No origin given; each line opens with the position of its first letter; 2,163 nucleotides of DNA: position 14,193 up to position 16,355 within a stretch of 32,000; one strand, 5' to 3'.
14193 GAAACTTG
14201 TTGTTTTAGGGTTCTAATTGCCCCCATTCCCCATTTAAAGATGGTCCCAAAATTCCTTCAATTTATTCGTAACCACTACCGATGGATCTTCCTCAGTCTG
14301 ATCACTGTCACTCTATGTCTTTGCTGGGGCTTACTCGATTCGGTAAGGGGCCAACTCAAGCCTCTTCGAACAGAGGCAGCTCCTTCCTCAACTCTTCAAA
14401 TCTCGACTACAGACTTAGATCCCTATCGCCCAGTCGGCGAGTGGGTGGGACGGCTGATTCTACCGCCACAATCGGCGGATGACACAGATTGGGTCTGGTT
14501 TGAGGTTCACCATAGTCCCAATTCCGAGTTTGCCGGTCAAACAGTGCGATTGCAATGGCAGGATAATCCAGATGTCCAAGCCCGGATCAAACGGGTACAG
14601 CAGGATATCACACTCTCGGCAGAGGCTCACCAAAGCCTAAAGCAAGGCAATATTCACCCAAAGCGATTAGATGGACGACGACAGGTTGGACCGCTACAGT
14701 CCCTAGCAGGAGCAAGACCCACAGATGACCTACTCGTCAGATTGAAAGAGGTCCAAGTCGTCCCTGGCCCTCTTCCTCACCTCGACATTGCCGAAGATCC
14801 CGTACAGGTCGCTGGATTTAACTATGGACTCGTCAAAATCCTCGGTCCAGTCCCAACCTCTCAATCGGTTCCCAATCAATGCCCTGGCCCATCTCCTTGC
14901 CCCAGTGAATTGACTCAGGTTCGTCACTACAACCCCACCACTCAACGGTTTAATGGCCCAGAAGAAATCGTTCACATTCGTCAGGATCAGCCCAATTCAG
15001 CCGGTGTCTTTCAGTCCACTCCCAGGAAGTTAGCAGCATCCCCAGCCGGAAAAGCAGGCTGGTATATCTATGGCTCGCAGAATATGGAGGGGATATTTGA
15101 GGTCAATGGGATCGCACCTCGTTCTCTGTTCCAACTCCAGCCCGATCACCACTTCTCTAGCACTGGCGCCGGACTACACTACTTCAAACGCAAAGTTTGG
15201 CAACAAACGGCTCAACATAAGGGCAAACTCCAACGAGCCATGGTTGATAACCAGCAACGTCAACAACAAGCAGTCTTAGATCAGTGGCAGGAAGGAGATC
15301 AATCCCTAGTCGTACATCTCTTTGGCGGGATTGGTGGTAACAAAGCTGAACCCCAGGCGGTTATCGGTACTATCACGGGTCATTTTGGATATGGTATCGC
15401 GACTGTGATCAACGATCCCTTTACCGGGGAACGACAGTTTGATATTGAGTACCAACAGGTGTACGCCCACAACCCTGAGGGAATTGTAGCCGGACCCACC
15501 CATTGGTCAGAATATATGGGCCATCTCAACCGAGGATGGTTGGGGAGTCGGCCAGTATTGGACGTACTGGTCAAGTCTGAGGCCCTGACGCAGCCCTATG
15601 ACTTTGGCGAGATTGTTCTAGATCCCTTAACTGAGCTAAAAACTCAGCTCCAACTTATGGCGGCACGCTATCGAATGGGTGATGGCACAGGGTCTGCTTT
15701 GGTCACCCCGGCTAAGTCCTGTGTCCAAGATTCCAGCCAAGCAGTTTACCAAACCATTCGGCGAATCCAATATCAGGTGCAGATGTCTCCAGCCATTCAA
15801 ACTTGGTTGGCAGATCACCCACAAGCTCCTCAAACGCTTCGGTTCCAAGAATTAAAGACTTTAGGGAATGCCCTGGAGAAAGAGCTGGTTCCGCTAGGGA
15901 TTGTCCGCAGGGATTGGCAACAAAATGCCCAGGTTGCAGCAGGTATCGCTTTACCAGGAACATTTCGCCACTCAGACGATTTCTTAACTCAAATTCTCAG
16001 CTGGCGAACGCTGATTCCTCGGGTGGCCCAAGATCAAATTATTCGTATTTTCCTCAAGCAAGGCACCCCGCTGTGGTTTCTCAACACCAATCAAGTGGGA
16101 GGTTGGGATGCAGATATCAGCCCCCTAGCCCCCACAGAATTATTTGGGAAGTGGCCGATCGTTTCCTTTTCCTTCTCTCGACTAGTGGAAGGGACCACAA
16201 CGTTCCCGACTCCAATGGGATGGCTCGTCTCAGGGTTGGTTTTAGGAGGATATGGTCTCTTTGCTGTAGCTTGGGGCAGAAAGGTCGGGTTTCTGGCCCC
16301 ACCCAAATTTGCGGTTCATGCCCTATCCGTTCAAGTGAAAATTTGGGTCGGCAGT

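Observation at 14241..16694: Unknown ~650-aa domain fused to a CPBP/Abi intramembrane protease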

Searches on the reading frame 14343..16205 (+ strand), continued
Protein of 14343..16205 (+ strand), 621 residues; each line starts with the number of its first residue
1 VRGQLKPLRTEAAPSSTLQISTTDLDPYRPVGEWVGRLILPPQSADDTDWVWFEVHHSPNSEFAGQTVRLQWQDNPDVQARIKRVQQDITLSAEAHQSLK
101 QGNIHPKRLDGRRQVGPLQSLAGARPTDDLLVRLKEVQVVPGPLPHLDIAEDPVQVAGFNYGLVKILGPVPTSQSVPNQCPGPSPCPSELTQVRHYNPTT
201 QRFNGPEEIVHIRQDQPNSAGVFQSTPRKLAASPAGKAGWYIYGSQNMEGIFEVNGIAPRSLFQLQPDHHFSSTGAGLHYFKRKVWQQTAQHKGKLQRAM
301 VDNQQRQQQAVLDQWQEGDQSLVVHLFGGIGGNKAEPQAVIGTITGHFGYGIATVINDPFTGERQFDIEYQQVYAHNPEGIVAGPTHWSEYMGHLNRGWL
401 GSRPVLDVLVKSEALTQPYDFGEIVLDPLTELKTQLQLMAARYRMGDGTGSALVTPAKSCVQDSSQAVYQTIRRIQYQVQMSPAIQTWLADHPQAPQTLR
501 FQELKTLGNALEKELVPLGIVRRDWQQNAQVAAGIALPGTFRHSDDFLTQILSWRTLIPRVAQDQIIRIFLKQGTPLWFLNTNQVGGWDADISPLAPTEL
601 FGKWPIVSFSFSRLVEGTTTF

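Call 59: find_related_loci(query=A4, collection=genome_contigs, flank=6000)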
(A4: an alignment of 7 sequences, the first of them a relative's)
Query A4 (589 aa) in genome_contigs; peptide patterns used: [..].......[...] (x = any residue, [..] = any of these).
351 stretches matched a pattern; 335 encode a relative of the query (tblastn E <= 1e-3); the best 80 are kept; 80 distinct loci.
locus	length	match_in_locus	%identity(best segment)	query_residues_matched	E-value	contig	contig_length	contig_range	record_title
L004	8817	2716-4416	38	45-584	1e-117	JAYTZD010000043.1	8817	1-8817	MAG: Oscillatoriales bacterium isolate GFS_6261 GFS_6261_42, whole genome shotgun sequence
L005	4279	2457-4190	37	38-584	9e-118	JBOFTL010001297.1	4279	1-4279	MAG: Microcoleus sp. isolate WFFMC_MAG_631 k139_127157_flag=1_multi=6.0000_len=4279, whole genome shotgun sequence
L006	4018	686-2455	37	26-584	1e-116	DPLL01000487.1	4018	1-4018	MAG TPA_asm: Microcoleaceae cyanobacterium UBA9251 contig_1156, whole genome shotgun sequence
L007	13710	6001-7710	38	37-585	2e-114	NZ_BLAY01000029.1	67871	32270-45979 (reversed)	Microseira wollei NIES-4236 sequence029, whole genome shotgun sequence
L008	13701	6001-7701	37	45-584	3e-114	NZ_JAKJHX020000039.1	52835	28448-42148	Tychonema sp. BBK16 BIN6_NODE_39, whole genome shotgun sequence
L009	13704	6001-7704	39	45-584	8e-114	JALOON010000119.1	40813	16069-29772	MAG: Oscillatoriaceae cyanobacterium Prado104 scaffold_9627, whole genome shotgun sequence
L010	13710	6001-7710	38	37-585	1e-113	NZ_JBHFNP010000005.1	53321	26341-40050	Microseira sp. BLCC-F43 bin1.fa-5, whole genome shotgun sequence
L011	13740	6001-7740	37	29-584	6e-113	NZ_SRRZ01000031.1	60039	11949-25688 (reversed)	Microcoleus asticus IPMA8 template.sbt_31, whole genome shotgun sequence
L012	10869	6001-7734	37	31-584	3e-113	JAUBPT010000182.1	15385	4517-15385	Microcoleus sp. S13_C3 NODE_200_length_15385_cov_51.782532, whole genome shotgun sequence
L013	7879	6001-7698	37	46-584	6e-113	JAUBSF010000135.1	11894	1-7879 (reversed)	Microcoleus sp. K4-B3 NODE_300_length_11894_cov_53.281882, whole genome shotgun sequence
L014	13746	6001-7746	37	29-584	7e-113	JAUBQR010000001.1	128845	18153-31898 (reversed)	Microcoleus sp. Pol12B4 NODE_25_length_128845_cov_23.940863, whole genome shotgun sequence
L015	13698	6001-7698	37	46-584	8e-113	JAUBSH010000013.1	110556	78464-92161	Microcoleus sp. K1-B1 NODE_30_length_110556_cov_23.616751, whole genome shotgun sequence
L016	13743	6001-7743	37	30-584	9e-113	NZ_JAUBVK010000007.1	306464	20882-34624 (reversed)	Microcoleus sp. ARI1-B5 strain ARI1_B5 NODE_12_length_306464_cov_40.461191, whole genome shotgun sequence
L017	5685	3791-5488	37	46-584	7e-113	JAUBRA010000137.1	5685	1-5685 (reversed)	Microcoleus sp. Pol10D4 NODE_535_length_5685_cov_18.433131, whole genome shotgun sequence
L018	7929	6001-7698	37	46-584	1e-112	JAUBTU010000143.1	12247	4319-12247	Microcoleus sp. B6-A1 NODE_158_length_12247_cov_23.102383, whole genome shotgun sequence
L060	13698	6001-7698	37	46-584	2e-110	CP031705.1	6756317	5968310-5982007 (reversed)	Microcoleus vaginatus HSN003, whole genome shotgun sequence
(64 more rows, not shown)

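Call 62: search_protein_families(library=pfam, proteins=[L060:4856-5626:+, L060:2497-3708:+, L060:3779-4714:-, L060:7873-9135:-, L060:9139-9930:-, L060:10053-10652:-, L060:10727-12931:-], max_evalue=0.001)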
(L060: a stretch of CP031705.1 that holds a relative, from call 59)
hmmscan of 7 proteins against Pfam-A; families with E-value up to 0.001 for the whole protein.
L060:4856-5626:+ (256 aa): 0 families

L060:2497-3708:+ (403 aa): 1 family
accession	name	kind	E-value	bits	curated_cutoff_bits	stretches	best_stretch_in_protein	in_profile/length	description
PF01594.21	AI-2E_transport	-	7.7e-58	196.7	34.3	1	47-373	3-326/327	AI-2E family transporter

L060:3779-4714:- (311 aa): 1 family
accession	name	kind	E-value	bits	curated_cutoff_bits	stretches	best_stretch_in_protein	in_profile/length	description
PF00691.25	OmpA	-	1.9e-14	54.2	27.2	1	208-303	1-98/98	OmpA family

L060:7873-9135:- (420 aa): 1 family
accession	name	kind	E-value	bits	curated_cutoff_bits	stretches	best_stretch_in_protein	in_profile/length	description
PF14233.11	DUF4335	-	1.6e-65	221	27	1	5-196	1-186/186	Domain of unknown function (DUF4335)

L060:9139-9930:- (263 aa): 1 family
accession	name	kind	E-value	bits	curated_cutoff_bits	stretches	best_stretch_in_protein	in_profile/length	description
PF11237.13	DUF3038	-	1.7e-65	220.6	25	1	91-259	1-168/168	Protein of unknown function (DUF3038)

L060:10053-10652:- (199 aa): 0 families

L060:10727-12931:- (734 aa): 2 families
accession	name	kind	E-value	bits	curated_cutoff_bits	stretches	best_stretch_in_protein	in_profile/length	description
PF00999.27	Na_H_Exchanger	-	1.8e-63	215.1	26.2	1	15-400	4-375/375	Sodium/hydrogen exchanger, transmembrane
PF00582.32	Usp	-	7e-13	49.8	24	1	442-585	4-139/141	Universal stress protein family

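Call 70: search_dna_similar(query=window:14403-16205:+, collection=plasmids, mode=protein, max_rows=25)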
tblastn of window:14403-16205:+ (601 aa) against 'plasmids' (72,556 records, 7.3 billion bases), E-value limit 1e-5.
Records with a match: 2; places in all: 3; records where one place covers at least 80% of the query: 2.
Best place of each record, by identity: <60% 2.
By first word of the organism name: Stanieria 1; Kovacikia 1.
By predicted mobility (MOB-suite, as given by PLSDB): conjugative 1; non-mobilizable 1.
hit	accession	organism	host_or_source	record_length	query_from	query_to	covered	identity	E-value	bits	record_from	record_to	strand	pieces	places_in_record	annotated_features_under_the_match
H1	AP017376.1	Stanieria sp. NIES-3757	-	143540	2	595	99%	47.4%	2e-172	550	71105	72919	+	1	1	hypothetical protein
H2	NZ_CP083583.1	Kovacikia minuta CCNUW1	cell culture,fresh water lake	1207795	8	599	99%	39.1%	8e-149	482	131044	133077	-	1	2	record has no annotation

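Call 71: search_dna_similar(query=window:14403-16205:+, collection=phages, mode=protein, max_rows=10)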
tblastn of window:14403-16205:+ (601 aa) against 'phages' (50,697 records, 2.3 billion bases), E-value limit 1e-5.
No match.

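Call 77: find_homologous_proteins(query=A4, max_evalue=1e-10)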
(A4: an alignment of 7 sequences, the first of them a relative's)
Query A4 (7 sequences) (589 aa, profile of the alignment): 731 proteins with E <= 1e-10 among 8000 candidates; the best 120 are listed.
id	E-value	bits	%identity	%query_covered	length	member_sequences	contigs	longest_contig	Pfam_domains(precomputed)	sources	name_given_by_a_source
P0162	1.3e-263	894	42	92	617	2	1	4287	-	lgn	-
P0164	7.7e-260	881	40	98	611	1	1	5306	-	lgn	-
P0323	1.9e-248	844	42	92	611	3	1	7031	-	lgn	-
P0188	7.9e-240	815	100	100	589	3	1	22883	-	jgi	jgi:predicted Abi (CAAX) family protease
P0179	2.7e-234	797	41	91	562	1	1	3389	-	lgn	-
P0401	4.7e-225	767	43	93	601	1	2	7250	-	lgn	-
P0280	5.5e-204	697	39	92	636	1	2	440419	-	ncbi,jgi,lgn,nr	ncbi:MAG: abortive infection protein [Microcoleus vaginatus WJT46-NPBG5]|jgi:predicted Abi (CAAX) fa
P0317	3.1e-201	688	36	95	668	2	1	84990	-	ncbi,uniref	ncbi:abortive infection protein [Microcoleus sp. Pol14C4]|uniref:abortive infection protein n=1 Tax=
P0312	4.3e-201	687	37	95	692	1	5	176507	-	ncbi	ncbi:abortive infection protein [Microcoleus sp. F6_B4]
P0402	3.5e-200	684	37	95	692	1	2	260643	-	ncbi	ncbi:abortive infection protein [Microcoleus sp. AT9_B5]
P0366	5.7e-200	684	38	95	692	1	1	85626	-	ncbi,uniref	ncbi:abortive infection protein [Microcoleus sp. A006_D1]|uniref:abortive infection protein n=1 Tax=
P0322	7.1e-200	683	38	92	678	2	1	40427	-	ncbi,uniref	ncbi:abortive infection protein [Microcoleus sp. POL10_C6]|uniref:abortive infection protein n=1 Tax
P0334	8.9e-200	683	37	92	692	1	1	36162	-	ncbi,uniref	ncbi:abortive infection protein [Microcoleus sp. S13_C5]|uniref:abortive infection protein n=1 Tax=M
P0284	9.8e-200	683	39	92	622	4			-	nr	nr:abortive infection protein [Coleofasciculus sp. FACHB-1120]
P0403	1.2e-199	683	39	92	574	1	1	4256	-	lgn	-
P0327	3.5e-199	681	37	92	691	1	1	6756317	-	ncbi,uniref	ncbi:abortive infection protein [Microcoleus vaginatus]|uniref:abortive infection protein n=1 Tax=Mi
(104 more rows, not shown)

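Call 78: find_encoding_contigs(protein=P0188, flank=9000, max_places=2)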
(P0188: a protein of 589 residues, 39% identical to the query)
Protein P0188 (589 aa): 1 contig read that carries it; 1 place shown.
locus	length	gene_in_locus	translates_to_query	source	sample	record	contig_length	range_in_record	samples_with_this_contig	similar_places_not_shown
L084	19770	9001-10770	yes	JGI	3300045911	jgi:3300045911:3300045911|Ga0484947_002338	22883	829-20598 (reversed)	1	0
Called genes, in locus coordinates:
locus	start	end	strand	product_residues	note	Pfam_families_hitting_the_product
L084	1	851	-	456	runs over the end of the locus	PF01882:DUF58, PF13519:VWA_2 (faint), PF01882:DUF58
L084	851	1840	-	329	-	PF20030:bpMoxR, PF00158:Sigma54_activat, PF07726:AAA_3, PF07728:AAA_5, PF00004:AAA (weak), PF17863:AAA_lid_2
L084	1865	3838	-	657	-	PF14258:DUF4350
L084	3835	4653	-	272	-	-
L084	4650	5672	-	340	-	PF28475:DUF8413, PF01944:SpoIIM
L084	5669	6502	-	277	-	PF06271:RDD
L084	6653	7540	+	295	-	PF00413:Peptidase_M10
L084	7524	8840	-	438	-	PF22484:DUF6986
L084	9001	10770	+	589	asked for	-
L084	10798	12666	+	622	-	-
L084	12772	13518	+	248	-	-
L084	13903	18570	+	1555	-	PF00310:GATase_2, PF04898:Glu_syn_central, PF01645:Glu_synthase, PF01493:GXGXG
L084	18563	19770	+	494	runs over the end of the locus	PF14691:Fer4_20, PF00890:FAD_binding_2 (weak), PF01266:DAO, PF01494:FAD_binding_3 (weak), PF03486:HI0933_like (weak), PF07992:Pyr_redox_2, PF13450:NAD_binding_8, PF01593:Amino_oxidase, +2 more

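Call 79: find_encoding_contigs(protein=P0323, flank=6000, max_places=2)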
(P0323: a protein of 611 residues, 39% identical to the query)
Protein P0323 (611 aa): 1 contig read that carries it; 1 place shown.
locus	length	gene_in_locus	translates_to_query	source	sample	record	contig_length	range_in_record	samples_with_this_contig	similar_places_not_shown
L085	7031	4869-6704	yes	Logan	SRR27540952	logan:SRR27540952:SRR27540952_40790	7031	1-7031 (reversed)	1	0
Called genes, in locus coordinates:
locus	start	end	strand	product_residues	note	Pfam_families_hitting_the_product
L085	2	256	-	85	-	?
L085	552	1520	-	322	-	PF13411:MerR_1, PF00376:MerR, PF02607:B12-binding_2 (faint), PF02310:B12-binding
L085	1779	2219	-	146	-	-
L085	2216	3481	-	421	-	PF00890:FAD_binding_2 (weak), PF01266:DAO (weak), PF01593:Amino_oxidase, PF03486:HI0933_like (faint), PF05834:Lycopene_cycl (faint), PF07992:Pyr_redox_2 (faint), PF13450:NAD_binding_8, PF13738:Pyr_redox_3 (faint)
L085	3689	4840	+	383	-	PF07224:Chlorophyllase, PF03403:PAF-AH_p_II (weak), PF01738:DLH (weak)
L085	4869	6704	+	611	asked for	-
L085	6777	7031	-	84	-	?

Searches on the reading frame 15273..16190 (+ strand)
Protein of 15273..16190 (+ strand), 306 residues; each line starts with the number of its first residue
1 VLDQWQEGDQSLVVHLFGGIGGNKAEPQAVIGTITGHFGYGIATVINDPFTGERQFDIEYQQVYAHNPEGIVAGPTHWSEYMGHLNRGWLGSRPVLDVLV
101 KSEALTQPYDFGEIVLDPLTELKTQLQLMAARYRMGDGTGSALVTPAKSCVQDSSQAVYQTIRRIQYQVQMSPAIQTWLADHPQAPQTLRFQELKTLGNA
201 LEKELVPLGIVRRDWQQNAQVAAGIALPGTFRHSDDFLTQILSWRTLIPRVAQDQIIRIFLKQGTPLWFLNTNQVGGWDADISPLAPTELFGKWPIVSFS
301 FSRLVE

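Call 64: predict_structure(alignment_id=A3)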
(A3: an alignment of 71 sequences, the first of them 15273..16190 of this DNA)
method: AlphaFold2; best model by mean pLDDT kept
length: 306 residues; sequences in the alignment: 71
mean_pLDDT: 81.5   pTM: 0.83
mean pLDDT of the five models: 81.5, 81.3, 80.1, 78.5, 78.4
residues with pLDDT >= 90: 138; 70-90: 89; 50-70: 70; < 50: 9
segments of 3 or more residues with pLDDT < 50: 139-143
pLDDT, mean of each block of 10 residues (from residue 1): 86 90 77 80 95 94 72 85 71 87 96 97 91 62 56 91 96 98 98 97 87 75 71 66 74 92 94 61 69 55 52
secondary structure, 60 per line:
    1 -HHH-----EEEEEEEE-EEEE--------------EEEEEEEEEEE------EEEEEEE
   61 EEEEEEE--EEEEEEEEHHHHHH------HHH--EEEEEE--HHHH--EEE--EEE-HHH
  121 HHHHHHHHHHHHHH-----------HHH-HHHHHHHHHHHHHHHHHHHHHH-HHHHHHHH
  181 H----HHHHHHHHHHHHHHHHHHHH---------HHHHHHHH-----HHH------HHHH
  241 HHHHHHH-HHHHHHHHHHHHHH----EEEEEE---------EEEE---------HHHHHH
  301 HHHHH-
elements in order: E10-17 E19-22 E37-47 E54-67 E70-77 H78-83 E95-100 H103-106 E109-111 E114-116 H118-134 H150-171 H173-181 H186-205 H215-222 H237-247 H249-262 E267-272 E282-285 H295-305

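Call 67: fold_search(model_id=the predicted structure, library=pdb)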
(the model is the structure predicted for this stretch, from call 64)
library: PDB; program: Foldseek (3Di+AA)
matches with E <= 10: 290; with E <= 0.001: 0
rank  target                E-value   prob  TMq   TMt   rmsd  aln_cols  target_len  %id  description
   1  8xjc_B                1.5e-01  0.11  0.12  0.13  18.4       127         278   12  a novel haemophore of of Riemerella anatipestifer (released 2025-06-25)
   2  8xjc_A                2.5e-01  0.09  0.12  0.13  18.2       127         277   12  a novel haemophore of of Riemerella anatipestifer (released 2025-06-25)
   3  3mh4_B                2.9e-01  0.05  0.08  0.07  17.9       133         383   12  HtrA proteases are activated by a conserved mechanism that can be triggered by distinct molecular cues (released 2010-06-30)
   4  3mh5_B                4.5e-01  0.04  0.08  0.11  18.3       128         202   12  HtrA proteases are activated by a conserved mechanism that can be triggered by distinct molecular cues (released 2010-06-30)
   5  2v73_A                5.0e-01  0.03  0.07  0.11  17.0       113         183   13  The structure of the family 40 CBM from C. perfringens NanJ in complex with a sialic acid containing molecule (released 2007-08-21)
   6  8cb2_BBB              5.3e-01  0.06  0.10  0.13  17.4       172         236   10  A complex of cagX and cagY components of Helicobacter pylori type IV secretion system (released 2024-02-07)
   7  9c2f_B                5.9e-01  0.03  0.11  0.06  36.2       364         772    9  Structure of Calcium-Sensing Receptor in complex with positive allosteric modulator '54149 (released 2024-10-02)
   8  6ayg_A                5.9e-01  0.03  0.13  0.10  26.2       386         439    7  Human Apo-TRPML3 channel at pH 4.8 (released 2017-11-08)
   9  6ubl_A                7.0e-01  0.08  0.12  0.17  12.3       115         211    8  Structure of DynF from the Dynemicin Biosynthesis Pathway of Micromonospora chersina (released 2020-09-16)
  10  3mha_A                7.0e-01  0.02  0.09  0.11  18.5       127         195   10  Crystal structure of LprG from Mycobacterium tuberculosis bound to PIM (released 2010-09-01)
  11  1l5s_B                7.4e-01  0.03  0.12  0.06  19.1       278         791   10  Human liver glycogen phosphorylase complexed with uric acid, N-Acetyl-beta-D-glucopyranosylamine, and CP-403,700 (released 2002-12-04)
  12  9uuv_B                7.8e-01  0.04  0.09  0.16  17.3       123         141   12  beta barrel protein-LucK (released 2026-03-18)
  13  3mh8_B                8.6e-01  0.03  0.09  0.12  17.7       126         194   11  Crystal structure of LprG from Mycobacterium tuberculosis (released 2010-09-01)
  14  9znf_AB               8.6e-01  0.01  0.09  0.08  18.9       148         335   14  Cryo-EM structure of the Methanosarcina acetivorans 70S ribosome in complex with SriA and SriB (released 2026-01-28)
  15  3qra                  9.6e-01  0.02  0.09  0.14  16.7       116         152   13  The crystal structure of Ail, the attachment invasion locus protein of Yersinia pestis (released 2011-11-23)
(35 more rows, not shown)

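Call 87: fold_search(model_id=the predicted structure, library=viral)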
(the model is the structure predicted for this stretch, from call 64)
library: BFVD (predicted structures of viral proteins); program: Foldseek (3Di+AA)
matches with E <= 10: 419; with E <= 0.001: 0
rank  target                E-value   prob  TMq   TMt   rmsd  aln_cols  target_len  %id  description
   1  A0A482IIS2            4.9e-02  0.18  0.14  0.14  18.9       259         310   11  (no name in the UniProt tables at hand)
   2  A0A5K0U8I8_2          1.5e-01  0.08  0.13  0.05  25.9       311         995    8  Kinesin motor domain-containing protein [Yasminevirus sp. GU-2018]
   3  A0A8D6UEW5            1.6e-01  0.08  0.13  0.13  16.6       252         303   10  Uncharacterized protein [Enterococcus phage Porthos]
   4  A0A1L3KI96            2.3e-01  0.06  0.14  0.08  19.9       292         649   11  Uncharacterized protein [Beihai levi-like virus 12]
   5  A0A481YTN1            2.7e-01  0.10  0.16  0.18  13.4       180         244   12  Protein OPG091 [Marseillevirus LCMAC102]
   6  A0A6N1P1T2            2.9e-01  0.03  0.08  0.08  20.2       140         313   11  Putative orfan [Tupanvirus soda lake]
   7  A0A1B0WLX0            3.2e-01  0.04  0.08  0.12  19.6       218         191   10  (no name in the UniProt tables at hand)
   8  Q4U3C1                3.4e-01  0.03  0.11  0.05  19.2       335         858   10  Structural protein [Bombyx mori densovirus 3 (isolate Silkworm/China/Zhenjiang/-)]
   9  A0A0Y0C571            3.6e-01  0.13  0.12  0.25   9.8        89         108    9  Uncharacterized protein [Bacillus phage Eldridge]
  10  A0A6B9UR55            3.8e-01  0.04  0.10  0.11  15.2       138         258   11  (no name in the UniProt tables at hand)
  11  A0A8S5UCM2            4.7e-01  0.05  0.12  0.07  19.5       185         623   10  Tail sheath protein [Siphoviridae sp. ctgN495]
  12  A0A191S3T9            4.7e-01  0.02  0.09  0.07  41.4       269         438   10  U79 protein [macacine betaherpesvirus 9]
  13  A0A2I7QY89            5.5e-01  0.05  0.13  0.18  16.9       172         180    9  (no name in the UniProt tables at hand)
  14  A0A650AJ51            5.8e-01  0.04  0.09  0.09  14.3       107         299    8  (no name in the UniProt tables at hand)
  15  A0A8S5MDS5            6.1e-01  0.13  0.12  0.23   8.3        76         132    8  Uncharacterized protein [Siphoviridae sp. ctYh54]
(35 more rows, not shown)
